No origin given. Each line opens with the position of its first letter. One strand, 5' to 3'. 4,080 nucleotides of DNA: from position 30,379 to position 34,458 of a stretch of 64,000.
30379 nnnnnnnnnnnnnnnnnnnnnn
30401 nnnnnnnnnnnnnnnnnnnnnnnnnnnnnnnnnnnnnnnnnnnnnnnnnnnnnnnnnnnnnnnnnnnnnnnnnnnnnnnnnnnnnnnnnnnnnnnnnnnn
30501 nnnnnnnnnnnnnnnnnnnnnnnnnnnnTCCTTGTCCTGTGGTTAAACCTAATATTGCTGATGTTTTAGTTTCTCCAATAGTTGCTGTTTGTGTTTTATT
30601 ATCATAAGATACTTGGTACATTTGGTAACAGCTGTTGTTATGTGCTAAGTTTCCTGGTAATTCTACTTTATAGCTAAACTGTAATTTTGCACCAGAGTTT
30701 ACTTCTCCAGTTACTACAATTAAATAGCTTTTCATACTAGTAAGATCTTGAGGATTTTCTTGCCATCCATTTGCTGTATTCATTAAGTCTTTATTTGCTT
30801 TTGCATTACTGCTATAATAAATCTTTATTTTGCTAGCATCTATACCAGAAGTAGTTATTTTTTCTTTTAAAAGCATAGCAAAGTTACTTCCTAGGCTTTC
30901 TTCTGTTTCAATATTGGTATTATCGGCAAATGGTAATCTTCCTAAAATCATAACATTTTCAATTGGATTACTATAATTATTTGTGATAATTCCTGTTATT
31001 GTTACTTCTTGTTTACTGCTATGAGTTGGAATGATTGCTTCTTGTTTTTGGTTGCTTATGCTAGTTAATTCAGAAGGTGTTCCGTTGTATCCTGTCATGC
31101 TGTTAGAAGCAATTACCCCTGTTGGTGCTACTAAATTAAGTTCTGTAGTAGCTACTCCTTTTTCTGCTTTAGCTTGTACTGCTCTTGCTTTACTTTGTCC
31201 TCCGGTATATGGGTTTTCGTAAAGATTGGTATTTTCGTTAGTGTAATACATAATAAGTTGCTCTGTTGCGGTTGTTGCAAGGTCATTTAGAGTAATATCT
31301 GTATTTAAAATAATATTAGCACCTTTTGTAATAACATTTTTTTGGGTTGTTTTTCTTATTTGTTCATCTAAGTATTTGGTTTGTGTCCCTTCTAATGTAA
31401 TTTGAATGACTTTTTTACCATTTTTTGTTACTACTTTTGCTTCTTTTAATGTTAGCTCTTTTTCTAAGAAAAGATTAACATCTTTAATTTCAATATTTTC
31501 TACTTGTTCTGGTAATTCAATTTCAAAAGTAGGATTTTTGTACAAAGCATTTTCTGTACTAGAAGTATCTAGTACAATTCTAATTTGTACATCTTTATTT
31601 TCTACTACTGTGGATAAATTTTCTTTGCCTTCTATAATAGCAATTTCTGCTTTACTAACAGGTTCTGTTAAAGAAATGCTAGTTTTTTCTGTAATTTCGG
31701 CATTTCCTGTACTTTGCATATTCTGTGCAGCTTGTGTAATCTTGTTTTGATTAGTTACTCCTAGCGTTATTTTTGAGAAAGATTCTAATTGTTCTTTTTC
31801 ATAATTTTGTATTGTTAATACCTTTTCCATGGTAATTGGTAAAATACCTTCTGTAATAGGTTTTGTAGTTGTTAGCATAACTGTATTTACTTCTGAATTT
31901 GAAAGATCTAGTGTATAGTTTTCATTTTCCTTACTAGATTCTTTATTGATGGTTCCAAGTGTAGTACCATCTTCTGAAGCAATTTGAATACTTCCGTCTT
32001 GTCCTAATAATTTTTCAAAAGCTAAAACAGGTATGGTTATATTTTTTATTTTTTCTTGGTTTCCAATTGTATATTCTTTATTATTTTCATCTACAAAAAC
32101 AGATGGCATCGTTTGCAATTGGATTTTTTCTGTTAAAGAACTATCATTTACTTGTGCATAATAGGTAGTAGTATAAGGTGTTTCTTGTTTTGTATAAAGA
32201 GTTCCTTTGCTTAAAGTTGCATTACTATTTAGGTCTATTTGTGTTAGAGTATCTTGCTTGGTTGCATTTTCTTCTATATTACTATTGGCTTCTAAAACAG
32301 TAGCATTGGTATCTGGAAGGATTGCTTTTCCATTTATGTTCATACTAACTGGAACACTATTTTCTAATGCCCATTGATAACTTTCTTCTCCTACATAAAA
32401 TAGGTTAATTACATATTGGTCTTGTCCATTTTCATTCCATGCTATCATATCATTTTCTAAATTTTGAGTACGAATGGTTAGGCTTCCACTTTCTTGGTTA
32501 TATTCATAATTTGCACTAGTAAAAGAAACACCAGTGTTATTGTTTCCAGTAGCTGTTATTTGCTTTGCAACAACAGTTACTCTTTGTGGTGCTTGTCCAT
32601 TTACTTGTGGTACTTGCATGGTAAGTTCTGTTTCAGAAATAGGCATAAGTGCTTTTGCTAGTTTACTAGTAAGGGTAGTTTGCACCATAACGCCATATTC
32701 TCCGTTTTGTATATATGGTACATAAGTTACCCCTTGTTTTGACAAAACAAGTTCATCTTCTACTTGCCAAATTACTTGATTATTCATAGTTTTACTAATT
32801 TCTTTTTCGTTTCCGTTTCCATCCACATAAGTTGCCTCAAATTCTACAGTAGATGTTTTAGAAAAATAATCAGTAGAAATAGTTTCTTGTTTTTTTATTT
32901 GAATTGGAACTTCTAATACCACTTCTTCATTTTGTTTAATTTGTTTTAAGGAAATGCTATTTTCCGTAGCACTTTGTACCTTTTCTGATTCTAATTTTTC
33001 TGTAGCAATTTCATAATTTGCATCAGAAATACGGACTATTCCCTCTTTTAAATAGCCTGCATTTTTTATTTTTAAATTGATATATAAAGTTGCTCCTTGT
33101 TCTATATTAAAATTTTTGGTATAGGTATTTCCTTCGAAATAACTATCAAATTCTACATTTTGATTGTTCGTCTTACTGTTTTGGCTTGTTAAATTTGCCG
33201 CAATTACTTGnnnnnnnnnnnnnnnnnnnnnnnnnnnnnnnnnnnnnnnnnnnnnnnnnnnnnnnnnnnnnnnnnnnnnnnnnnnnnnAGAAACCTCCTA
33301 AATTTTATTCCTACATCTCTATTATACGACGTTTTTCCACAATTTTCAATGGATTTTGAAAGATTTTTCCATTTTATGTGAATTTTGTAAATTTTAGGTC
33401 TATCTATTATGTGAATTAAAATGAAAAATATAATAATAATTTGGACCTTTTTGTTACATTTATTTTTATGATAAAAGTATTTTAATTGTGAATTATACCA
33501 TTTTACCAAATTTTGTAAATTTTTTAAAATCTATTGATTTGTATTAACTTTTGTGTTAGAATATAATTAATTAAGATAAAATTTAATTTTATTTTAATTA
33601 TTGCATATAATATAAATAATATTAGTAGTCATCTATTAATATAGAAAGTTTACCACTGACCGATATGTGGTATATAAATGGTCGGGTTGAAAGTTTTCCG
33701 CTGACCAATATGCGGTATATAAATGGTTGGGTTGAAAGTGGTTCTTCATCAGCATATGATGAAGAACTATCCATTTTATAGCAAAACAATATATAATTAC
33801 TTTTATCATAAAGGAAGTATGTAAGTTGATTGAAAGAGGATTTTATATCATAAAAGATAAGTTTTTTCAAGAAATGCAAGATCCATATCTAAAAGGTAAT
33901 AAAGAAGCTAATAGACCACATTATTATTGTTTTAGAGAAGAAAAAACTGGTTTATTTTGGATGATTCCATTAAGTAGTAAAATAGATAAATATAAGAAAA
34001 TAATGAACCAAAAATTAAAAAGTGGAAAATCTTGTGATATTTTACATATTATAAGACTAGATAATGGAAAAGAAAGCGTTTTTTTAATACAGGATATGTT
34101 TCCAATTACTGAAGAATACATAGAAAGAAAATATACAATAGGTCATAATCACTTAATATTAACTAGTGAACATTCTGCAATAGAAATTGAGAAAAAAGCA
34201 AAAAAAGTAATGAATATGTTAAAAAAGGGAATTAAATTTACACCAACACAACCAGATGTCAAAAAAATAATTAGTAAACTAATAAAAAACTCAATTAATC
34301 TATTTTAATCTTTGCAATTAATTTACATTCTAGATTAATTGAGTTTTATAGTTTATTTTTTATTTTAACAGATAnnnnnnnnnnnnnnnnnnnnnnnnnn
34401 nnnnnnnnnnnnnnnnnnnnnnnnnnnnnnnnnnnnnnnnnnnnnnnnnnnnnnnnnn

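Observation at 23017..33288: A two-gene giant adhesin module (~10.3 kb) is duplicated 3.4 kb away (36719-47339) with conserved architecture but diverged sequence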

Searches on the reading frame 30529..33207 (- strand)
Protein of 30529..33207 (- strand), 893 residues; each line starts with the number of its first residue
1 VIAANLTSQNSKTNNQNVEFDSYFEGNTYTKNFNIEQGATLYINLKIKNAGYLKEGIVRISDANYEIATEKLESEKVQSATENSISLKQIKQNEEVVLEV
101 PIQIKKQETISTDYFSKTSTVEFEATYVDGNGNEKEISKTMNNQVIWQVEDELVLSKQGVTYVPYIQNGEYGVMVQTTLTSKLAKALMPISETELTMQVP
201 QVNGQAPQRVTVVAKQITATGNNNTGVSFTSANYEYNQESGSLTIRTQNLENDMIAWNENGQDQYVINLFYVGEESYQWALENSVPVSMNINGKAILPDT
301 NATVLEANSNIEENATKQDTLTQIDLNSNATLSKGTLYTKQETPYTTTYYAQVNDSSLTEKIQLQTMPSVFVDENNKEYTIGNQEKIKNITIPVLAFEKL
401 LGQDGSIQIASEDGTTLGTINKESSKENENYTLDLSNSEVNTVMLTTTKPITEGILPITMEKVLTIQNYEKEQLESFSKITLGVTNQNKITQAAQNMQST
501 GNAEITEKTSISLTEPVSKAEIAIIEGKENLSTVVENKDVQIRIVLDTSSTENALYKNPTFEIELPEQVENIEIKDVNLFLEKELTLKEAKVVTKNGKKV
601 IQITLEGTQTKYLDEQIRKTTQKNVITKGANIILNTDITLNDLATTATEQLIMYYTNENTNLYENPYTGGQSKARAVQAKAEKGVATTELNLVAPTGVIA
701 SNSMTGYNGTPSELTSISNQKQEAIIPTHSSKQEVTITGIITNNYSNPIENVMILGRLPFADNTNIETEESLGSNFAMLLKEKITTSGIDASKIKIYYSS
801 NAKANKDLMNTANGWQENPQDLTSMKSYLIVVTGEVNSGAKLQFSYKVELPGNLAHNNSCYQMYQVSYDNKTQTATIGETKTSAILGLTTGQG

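Call 95: predict_structure(alignment_id=A6)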
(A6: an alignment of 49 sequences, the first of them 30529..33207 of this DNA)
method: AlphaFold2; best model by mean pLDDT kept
length: 893 residues; sequences in the alignment: 49
mean_pLDDT: 89.2   pTM: 0.69
mean pLDDT of the five models: 89.2, 88.8, 88.0, 87.8, 87.4
residues with pLDDT >= 90: 626; 70-90: 218; 50-70: 17; < 50: 32
segments of 3 or more residues with pLDDT < 50: 1-3, 493-503, 618-625, 671-680
pLDDT, mean of each block of 10 residues (from residue 1): 62 91 92 91 91 94 94 92 95 92 93 92 94 92 93 90 88 94 92 95 92 93 88 94 94 87 94 92 89 93 93 87 88 89 91 91 93 93 92 94 95 92 91 92 94 94 89 92 83 45 72 94 86 87 92 93 94 92 90 93 95 61 59 93 88 94 82 41 88 88 87 82 91 94 91 95 92 94 93 94 92 93 95 91 95 94 95 88 93 82
secondary structure, 60 per line:
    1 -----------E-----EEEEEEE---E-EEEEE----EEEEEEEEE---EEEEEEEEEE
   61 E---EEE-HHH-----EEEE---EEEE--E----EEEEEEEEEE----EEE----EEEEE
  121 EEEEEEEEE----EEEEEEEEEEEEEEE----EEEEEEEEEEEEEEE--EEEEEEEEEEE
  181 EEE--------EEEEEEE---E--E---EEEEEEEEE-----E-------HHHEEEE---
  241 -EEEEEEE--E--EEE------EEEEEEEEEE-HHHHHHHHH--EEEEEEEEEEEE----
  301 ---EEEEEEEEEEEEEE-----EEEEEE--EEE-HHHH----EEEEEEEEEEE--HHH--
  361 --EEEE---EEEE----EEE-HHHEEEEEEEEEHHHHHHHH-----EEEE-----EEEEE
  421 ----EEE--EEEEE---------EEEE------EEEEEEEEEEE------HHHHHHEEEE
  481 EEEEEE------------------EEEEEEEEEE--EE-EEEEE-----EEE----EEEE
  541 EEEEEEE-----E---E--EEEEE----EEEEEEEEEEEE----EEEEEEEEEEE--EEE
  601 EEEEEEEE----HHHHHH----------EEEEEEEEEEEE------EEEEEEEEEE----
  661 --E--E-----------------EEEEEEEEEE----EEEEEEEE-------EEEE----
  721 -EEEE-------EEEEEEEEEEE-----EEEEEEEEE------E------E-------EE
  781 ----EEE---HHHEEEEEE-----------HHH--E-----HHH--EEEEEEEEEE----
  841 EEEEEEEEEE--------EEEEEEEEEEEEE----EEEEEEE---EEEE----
elements in order (helices of 4 or more, strands of 3 or more residues): E18-24 E30-34 E39-47 E51-61 E65-67 E77-80 E84-87 E95-104 E109-111 E116-129 E134-148 E153-167 E170-183 E192-198 E209-217 E234-237 E242-248 E254-256 E263-272 H274-282 E285-296 E304-317 E323-328 E331-333 H335-338 E343-353 E363-366 E370-373 E378-380 E385-393 H394-401 E407-410 E416-420 E425-427 E430-434 E444-447 E454-464 H471-476 E477-486 E505-514 E520-524 E530-532 E537-547 E560-564 E569-580 E585-595 E598-608 H613-618 E629-640 E647-656 E684-693 E698-705 E713-716 E722-725 E733-743 E749-757 E785-787 E794-799 E827-836 E841-850 E859-871 E876-882 E886-889

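Call 97: fold_search(model_id=the predicted structure, library=pdb)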
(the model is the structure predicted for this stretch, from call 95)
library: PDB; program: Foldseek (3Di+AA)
matches with E <= 10: 1379; with E <= 0.001: 190
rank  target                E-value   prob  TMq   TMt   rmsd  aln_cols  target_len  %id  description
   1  8beg_B                8.7e-19  1.00  0.16  0.20  25.8       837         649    8  Structure of Ig-like domains from PrgB (released 2022-11-30)
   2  8beg_A                1.4e-18  1.00  0.15  0.19  26.1       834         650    9  Structure of Ig-like domains from PrgB (released 2022-11-30)
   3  9e8a_A                1.7e-16  1.00  0.16  0.15  24.8       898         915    8  Integrin aIIbb3 bent conformation from human platelet membrane crude preparation (released 2025-10-15)
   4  3fcs_A                4.4e-16  1.00  0.15  0.15  25.6       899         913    9  Structure of complete ectodomain of integrin aIIBb3 (released 2009-01-20)
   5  4g1m_A                1.6e-15  1.00  0.15  0.15  24.6       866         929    9  Re-refinement of alpha V beta 3 structure (released 2012-12-12)
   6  6avu_A                2.3e-15  1.00  0.16  0.15  25.9       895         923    8  Human alpha-V beta-3 Integrin (open conformation) in complex with the therapeutic antibody LM609 (released 2017-11-01)
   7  8xer_A                5.0e-15  1.00  0.17  0.17  26.1       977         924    8  Cryo-EM structure of integrin ITGAV, ITGB3 and Cilengitide TFA complex, conformation 1 (released 2024-12-18)
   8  4mmx_A                5.2e-15  1.00  0.15  0.15  24.7       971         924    7  Integrin AlphaVBeta3 ectodomain bound to the tenth domain of Fibronectin (released 2014-03-26)
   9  4neh_A                5.8e-15  1.00  0.12  0.11  26.7       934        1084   10  An internal ligand-bound, metastable state of a leukocyte integrin, aXb2 (released 2014-01-15)
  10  6avr_A                7.5e-15  1.00  0.16  0.16  22.7       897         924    8  Human alpha-V beta-3 Integrin (intermediate conformation) in complex with the therapeutic antibody LM609 (released 2017-11-01)
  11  1jv2_A                7.8e-15  1.00  0.14  0.14  24.3       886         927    8  CRYSTAL STRUCTURE OF THE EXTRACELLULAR SEGMENT OF INTEGRIN ALPHAVBETA3 (released 2001-10-17)
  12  6avq_A                9.1e-15  1.00  0.16  0.16  25.1       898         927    8  The Therapeutic Antibody LM609 Selectively Inhibits Ligand Binding to Human alpha-V beta-3 Integrin via Steric Hindran (released 2017-11-01)
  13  8xen_A                1.1e-14  1.00  0.15  0.15  36.9       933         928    8  Cryo-EM structure of integrin ITGAV/ITGB3 complex, conformation 4 (released 2024-12-18)
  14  5es4_A                2.1e-14  1.00  0.13  0.11  28.4       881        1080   10  RE-REFINEMENT OF INTEGRIN ALPHAXBETA2 ECTODOMAIN IN THE CLOSED/BENT CONFORMATION (released 2016-03-02)
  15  8t2v_A                2.4e-14  1.00  0.15  0.15  25.1       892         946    8  Cryo-EM Structures of Full-length Integrin alphaIIbbeta3 in Native Lipids (released 2023-07-26)
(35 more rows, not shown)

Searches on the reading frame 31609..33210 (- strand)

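Call 22: search_protein_families(library=pfam, proteins=[window:31609-33210:-], max_evalue=10)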
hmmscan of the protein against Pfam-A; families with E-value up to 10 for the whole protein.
window:31609-33210:- (534 aa): 1 family
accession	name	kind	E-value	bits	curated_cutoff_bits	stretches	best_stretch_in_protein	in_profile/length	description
PF25554.1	PTS_EIIB_BC_N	-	0.12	13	27.4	1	486-530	6-50/88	PTS system fructose specific EIIB'BC N-terminal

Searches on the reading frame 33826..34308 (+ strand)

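Call 28: search_protein_families(library=pfam, proteins=[window:33826-34308:+], max_evalue=0.001)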
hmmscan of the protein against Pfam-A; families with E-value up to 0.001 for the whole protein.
window:33826-34308:+ (160 aa): 0 families

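Call 56: search_protein_families(library=ncbifam, proteins=[window:33826-34308:+], max_evalue=10)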
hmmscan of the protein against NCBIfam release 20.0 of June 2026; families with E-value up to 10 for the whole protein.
window:33826-34308:+ (160 aa): 2 families
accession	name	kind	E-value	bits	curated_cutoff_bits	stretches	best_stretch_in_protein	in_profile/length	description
NF047359.1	CptIN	equivalog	7.4e-53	178.4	90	1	5-152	2-150/150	type III toxin-antitoxin system CptIN family toxin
NF047358.1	TenpIN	equivalog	0.0007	19.8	90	1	10-137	2-118/141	type III toxin-antitoxin system TenpIN family toxin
